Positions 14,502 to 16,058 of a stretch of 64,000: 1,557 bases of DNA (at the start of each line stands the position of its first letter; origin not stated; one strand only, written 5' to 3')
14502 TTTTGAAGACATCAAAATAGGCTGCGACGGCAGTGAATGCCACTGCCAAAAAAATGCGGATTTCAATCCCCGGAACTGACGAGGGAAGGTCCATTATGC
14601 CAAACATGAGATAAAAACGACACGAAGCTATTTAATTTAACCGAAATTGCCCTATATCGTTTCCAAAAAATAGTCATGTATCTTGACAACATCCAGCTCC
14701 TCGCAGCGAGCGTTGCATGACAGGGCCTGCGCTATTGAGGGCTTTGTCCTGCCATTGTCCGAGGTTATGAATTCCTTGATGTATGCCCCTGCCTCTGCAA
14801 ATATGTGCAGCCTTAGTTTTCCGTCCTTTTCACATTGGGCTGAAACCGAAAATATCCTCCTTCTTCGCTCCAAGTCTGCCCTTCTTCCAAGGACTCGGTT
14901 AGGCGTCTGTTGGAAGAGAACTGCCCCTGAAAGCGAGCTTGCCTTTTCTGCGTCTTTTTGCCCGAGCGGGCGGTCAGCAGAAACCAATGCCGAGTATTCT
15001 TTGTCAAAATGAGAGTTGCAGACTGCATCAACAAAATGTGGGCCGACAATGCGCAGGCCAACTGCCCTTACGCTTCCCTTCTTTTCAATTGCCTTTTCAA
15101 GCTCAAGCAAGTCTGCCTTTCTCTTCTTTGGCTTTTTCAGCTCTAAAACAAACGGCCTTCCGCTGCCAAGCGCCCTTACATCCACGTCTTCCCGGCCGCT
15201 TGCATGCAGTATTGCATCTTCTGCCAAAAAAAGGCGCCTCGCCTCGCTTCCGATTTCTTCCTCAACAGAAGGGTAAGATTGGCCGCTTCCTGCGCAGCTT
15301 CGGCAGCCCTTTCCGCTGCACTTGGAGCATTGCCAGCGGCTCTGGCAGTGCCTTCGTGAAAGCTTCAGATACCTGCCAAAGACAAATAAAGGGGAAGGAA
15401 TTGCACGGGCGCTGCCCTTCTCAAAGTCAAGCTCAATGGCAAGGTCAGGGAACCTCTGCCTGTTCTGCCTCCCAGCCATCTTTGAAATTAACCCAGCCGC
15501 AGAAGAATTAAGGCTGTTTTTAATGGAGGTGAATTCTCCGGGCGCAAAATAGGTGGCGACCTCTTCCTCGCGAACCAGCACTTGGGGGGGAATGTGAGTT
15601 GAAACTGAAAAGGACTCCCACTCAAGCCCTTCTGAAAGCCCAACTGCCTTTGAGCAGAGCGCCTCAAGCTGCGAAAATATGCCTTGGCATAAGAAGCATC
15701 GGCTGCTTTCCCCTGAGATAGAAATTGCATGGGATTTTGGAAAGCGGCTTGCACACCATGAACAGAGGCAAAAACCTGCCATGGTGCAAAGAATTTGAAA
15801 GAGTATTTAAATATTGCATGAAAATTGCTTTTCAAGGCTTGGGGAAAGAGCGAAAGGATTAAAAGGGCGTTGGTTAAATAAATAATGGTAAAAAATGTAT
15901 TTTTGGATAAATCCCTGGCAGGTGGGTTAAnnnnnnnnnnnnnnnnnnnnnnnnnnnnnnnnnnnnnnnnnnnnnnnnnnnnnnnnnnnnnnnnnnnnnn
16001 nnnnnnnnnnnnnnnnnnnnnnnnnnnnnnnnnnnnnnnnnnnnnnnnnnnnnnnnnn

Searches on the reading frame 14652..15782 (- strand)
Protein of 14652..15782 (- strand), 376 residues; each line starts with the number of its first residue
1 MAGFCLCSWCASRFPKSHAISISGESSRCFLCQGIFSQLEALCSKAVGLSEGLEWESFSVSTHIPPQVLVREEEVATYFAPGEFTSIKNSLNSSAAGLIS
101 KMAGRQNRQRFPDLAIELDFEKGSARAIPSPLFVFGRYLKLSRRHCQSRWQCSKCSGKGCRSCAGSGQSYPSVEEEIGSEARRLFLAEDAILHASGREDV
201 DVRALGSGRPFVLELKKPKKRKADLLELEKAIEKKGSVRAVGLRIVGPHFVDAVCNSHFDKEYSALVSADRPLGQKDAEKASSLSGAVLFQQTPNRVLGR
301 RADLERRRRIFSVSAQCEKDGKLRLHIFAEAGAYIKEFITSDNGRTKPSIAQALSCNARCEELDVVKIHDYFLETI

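Call 31: search_protein_families(library=pfam, proteins=[window:14652-15782:-], max_evalue=0.001)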
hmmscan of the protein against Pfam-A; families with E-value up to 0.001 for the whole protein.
window:14652-15782:- (376 aa): 1 family
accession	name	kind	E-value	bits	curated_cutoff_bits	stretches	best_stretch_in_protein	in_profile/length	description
PF21238.2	Pus10_C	-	1.5e-59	201.8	27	1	133-368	1-231/232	Pus10, C-terminal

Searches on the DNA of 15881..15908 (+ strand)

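Call 64: build_rna_model(alignment_id=A3, structure=none)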
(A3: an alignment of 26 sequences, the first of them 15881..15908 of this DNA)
Model R1 built from alignment A3 (26 sequences, 28 columns); structure: none (sequence only).
model positions 28; base pairs 0; branch points 0; effective number of sequences 26; information 0.904 bits per position. No base pairs: searches with it score sequence only.

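Call 65: search_with_rna_model(model_id=R1, sources=[window, L001, L004, L005, L006, L007, L008, L009, L010, L011, L012, L013, L014, L015, L016, L017, L018, L019, L020, L021, L022, L023, L025, L026, L027, L028, L029, L030, L031, L032, L033, L034, L035, L036, L037, L038, L039, L040, L041, L043, L044, L045, L046, L047, L048, L049, L050, L051, L052, L053, L054, L055, L056, L057, L058, L059, L060, L061, L062, L063, L064, L065, L066, L067, L068, L069, L070, L071, L072, L073, L074, L075, L076, L077, L078, L079, L080, L081, L082, L083, L084, L085, L086, L087], max_evalue=10)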
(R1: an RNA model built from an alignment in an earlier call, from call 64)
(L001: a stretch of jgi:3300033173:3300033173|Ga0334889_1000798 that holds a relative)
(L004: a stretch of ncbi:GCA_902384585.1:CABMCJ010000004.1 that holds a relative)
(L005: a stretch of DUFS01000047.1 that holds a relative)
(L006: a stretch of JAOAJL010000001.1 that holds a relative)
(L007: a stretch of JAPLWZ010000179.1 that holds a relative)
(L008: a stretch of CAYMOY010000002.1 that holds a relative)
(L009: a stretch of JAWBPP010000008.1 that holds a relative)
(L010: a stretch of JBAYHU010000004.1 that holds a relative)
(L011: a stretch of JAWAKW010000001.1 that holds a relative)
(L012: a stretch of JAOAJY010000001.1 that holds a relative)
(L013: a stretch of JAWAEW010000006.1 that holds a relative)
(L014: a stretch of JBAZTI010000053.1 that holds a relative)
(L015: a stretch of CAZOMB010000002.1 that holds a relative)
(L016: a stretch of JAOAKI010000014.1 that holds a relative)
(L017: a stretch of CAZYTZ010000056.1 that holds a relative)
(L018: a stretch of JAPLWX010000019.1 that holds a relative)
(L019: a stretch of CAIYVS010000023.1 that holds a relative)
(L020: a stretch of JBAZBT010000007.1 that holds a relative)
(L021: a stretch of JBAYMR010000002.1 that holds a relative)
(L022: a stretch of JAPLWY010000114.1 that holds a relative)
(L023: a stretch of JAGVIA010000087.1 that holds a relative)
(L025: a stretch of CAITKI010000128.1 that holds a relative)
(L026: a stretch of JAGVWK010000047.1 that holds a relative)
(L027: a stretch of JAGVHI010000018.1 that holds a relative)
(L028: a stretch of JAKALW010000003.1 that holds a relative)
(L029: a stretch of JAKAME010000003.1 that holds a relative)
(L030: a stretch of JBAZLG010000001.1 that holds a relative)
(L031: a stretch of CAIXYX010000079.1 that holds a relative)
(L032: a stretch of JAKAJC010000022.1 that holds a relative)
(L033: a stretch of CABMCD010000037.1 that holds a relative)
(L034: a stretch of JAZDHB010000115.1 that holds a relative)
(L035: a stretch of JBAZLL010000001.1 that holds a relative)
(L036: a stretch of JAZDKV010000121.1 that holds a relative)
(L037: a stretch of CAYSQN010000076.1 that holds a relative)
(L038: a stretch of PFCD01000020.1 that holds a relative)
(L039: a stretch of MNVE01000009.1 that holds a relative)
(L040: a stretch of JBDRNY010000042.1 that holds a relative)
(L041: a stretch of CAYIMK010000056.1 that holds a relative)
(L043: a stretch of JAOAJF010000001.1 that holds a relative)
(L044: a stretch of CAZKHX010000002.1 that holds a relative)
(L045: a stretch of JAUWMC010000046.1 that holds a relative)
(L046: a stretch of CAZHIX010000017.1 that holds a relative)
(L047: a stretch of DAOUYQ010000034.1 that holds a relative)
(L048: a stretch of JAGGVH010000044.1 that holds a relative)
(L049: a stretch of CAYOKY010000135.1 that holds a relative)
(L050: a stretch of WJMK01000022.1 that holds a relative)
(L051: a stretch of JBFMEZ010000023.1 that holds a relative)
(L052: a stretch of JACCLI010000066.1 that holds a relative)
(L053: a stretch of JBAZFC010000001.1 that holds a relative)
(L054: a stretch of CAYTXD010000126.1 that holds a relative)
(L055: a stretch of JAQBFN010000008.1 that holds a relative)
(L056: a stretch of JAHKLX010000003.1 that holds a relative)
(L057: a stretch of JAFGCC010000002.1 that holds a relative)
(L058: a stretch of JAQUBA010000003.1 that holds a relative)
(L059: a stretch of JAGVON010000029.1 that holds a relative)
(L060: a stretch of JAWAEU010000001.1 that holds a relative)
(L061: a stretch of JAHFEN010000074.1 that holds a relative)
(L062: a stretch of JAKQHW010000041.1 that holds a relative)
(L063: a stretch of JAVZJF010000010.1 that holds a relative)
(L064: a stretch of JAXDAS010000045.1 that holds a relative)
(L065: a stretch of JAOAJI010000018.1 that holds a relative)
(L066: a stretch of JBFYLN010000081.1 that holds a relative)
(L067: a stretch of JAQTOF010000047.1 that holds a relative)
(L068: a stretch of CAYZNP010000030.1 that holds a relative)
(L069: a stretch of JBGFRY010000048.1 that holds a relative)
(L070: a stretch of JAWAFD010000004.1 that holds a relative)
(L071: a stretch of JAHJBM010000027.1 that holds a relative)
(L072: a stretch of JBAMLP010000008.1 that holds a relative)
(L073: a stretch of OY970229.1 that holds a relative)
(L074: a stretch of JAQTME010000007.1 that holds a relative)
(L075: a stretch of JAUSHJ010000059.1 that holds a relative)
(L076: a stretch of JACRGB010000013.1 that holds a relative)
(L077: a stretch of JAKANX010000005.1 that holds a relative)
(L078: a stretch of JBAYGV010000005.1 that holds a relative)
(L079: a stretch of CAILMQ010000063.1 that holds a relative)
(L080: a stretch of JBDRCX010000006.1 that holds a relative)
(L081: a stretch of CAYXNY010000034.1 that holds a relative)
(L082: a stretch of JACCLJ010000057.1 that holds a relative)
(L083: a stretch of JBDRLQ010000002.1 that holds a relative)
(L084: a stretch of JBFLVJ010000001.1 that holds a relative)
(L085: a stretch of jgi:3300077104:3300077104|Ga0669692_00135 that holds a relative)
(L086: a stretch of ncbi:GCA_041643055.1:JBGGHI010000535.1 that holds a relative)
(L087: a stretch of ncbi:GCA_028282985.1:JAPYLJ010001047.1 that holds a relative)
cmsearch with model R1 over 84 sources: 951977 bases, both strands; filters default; matches with E-value up to 10: 34.
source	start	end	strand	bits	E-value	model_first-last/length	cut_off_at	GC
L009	3192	3217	+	20.7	0.00049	2-27/28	-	0.19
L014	1941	1966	+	20.5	0.00055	2-27/28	-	0.27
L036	5952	5975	+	20.5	0.00057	2-25/28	-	0.33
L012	5955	5979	+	20.4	0.0006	2-26/28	-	0.2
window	15882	15906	+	20.4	0.00061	2-26/28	-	0.2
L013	5964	5986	+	20.2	0.00069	1-23/28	-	0.22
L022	5941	5966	+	19.4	0.0013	1-26/28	-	0.15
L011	5964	5987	+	19.3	0.0014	1-24/28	-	0.21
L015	4547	4571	+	18.5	0.0025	3-27/28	-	0.24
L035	5936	5956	+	18.2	0.0032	2-22/28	-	0.29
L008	5946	5971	+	18.1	0.0035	2-27/28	-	0.27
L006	5948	5973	+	18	0.0036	1-26/28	-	0.27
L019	415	440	+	18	0.0036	2-27/28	-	0.31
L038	5934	5956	+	17.7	0.0045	2-24/28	-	0.3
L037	3565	3589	+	17.4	0.0059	3-27/28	-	0.24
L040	915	940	+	17.3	0.0062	2-27/28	-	0.23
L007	5489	5514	+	17.1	0.0075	2-27/28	-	0.23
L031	5942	5965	+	16.9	0.0086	3-26/28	-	0.21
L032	5108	5131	+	16.9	0.0086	3-26/28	-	0.21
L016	5963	5986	+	16.8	0.0089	1-24/28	-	0.29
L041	4290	4313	+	16.8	0.0091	3-26/28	-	0.21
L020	5950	5975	+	16.4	0.012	2-27/28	-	0.35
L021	5950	5975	+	16.4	0.012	2-27/28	-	0.35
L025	5951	5976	+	16.4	0.012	2-27/28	-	0.35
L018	5950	5975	+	16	0.017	2-27/28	-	0.35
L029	5924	5947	+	15.9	0.018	4-27/28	-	0.25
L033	5940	5963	+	15.9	0.018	4-27/28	-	0.25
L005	5957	5977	+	15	0.036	6-26/28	-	0.19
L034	3441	3465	+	14.2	0.066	2-26/28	-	0.28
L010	5943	5966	+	13.9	0.08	4-27/28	-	0.29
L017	3402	3427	+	13.3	0.13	2-27/28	-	0.35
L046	5952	5975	+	12.8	0.18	2-25/28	-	0.25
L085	7254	7268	+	8.5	4.6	2-16/28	-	0.2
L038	9593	9609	-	8.2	5.7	10-26/28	-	0.35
